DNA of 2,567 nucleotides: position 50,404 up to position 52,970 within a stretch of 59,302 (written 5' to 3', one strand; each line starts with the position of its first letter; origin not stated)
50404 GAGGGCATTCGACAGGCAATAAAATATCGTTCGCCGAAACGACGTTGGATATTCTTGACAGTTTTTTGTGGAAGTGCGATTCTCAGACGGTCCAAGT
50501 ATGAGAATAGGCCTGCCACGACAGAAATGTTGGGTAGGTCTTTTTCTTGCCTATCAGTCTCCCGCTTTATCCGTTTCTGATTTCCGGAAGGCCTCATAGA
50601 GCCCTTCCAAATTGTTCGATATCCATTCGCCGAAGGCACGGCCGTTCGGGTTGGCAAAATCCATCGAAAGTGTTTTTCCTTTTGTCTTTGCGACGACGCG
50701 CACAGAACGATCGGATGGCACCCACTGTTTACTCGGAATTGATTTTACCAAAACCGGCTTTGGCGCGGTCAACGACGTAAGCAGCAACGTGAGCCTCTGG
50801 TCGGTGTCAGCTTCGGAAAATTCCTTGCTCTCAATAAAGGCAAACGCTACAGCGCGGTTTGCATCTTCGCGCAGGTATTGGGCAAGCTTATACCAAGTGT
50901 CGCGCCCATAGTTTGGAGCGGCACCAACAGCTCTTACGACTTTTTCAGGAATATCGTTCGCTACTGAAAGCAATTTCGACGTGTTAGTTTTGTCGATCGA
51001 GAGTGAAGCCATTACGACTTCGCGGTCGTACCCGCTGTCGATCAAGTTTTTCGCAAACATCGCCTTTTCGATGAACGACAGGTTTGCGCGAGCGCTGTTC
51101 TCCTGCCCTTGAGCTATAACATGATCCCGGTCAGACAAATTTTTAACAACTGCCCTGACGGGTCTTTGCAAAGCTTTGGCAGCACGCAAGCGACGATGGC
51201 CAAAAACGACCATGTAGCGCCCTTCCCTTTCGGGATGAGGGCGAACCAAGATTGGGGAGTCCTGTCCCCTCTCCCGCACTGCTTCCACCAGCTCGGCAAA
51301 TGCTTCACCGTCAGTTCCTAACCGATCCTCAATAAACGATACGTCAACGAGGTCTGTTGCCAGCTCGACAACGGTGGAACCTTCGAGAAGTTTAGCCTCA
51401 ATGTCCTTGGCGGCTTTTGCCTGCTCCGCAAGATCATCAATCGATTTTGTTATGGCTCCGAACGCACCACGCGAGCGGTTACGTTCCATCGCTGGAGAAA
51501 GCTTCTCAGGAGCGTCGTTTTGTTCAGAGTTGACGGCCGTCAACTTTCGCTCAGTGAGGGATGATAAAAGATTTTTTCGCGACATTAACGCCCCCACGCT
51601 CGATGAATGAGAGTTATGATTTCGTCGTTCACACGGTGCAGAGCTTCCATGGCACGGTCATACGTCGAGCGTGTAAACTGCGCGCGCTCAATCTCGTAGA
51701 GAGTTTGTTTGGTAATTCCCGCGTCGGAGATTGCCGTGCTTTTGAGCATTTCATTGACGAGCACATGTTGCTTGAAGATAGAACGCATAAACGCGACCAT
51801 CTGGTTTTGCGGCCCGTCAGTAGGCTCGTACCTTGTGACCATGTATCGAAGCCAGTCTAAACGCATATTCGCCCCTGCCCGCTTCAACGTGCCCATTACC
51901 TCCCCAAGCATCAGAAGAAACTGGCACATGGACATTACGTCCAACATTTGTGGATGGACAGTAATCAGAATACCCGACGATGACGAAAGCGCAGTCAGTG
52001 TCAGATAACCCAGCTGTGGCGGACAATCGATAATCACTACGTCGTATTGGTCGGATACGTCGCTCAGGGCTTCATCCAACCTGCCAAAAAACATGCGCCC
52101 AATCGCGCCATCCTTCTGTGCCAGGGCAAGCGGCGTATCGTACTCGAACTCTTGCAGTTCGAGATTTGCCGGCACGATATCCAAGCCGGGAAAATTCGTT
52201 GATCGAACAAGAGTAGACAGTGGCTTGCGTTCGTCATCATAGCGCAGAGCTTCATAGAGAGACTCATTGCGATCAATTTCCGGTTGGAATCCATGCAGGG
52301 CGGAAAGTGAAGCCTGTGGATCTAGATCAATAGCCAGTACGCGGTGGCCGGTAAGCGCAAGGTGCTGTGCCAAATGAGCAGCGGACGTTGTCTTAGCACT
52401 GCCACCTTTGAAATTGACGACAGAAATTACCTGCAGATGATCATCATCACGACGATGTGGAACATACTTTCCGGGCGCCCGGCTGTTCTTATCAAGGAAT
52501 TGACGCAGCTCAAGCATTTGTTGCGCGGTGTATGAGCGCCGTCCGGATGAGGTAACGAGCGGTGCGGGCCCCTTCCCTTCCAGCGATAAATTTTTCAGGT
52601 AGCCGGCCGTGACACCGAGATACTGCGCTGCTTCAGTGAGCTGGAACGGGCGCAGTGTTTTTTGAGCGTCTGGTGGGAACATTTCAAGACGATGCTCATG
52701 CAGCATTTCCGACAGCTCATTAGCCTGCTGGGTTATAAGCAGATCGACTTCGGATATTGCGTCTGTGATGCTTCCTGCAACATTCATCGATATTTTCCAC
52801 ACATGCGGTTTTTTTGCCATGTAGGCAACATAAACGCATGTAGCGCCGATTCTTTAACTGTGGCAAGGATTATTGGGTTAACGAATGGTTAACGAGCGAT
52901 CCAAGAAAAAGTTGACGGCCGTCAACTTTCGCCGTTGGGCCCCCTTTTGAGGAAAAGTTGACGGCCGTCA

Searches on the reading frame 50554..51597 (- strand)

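Call 90: search_protein_families(library=pfam, proteins=[window:50554-51597:-], max_evalue=0.001)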
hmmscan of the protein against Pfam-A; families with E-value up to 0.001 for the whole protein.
window:50554-51597:- (347 aa): 2 families
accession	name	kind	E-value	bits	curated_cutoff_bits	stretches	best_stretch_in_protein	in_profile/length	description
PF07506.17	RepB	-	3.9e-18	66.6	30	1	169-337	1-185/185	RepB plasmid partitioning protein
PF02195.25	ParB_N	-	1.3e-10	41.6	26.3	1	78-160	5-86/95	ParB N-terminal domain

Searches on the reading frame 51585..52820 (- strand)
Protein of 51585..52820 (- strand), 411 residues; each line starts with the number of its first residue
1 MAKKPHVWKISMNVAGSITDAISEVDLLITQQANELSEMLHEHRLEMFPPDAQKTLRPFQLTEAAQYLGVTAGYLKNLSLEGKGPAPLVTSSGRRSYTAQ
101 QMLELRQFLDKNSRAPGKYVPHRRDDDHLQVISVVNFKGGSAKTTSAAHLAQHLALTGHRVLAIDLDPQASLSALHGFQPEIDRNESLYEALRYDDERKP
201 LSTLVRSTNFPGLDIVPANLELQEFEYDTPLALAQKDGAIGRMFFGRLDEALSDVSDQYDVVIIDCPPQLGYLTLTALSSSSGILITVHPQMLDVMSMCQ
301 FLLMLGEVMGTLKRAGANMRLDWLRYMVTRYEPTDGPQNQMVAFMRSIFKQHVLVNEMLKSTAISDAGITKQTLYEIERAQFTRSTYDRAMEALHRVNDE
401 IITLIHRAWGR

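Call 90: search_protein_families(library=pfam, proteins=[window:51585-52820:-], max_evalue=0.001)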
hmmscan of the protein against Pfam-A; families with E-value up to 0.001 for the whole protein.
window:51585-52820:- (411 aa): 7 families
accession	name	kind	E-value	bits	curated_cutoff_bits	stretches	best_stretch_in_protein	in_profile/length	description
PF13614.12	AAA_31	-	2.6e-36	125.6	27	1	130-311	2-170/177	AAA domain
PF01656.29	CbiA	-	1.3e-22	80.5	25.4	1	132-373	1-124/125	CobQ/CobB/MinD/ParA nucleotide binding domain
PF09140.17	MipZ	-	4.3e-10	39.8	20.7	1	131-169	2-40/262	ATPase MipZ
PF02374.21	ArsA_ATPase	-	7.8e-07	29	24.3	1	136-174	7-45/305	Anion-transporting ATPase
PF10609.15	ParA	-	2.6e-06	27.5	27.1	0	130-167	4-41/246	NUBPL iron-transfer P-loop NTPase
PF06564.18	CBP_BcsQ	-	5.7e-06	26.5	21.3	1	130-291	2-148/234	Cellulose biosynthesis protein BcsQ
PF03029.23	ATP_bind_1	-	0.00036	20.9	27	1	140-275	6-107/240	Conserved hypothetical ATP binding protein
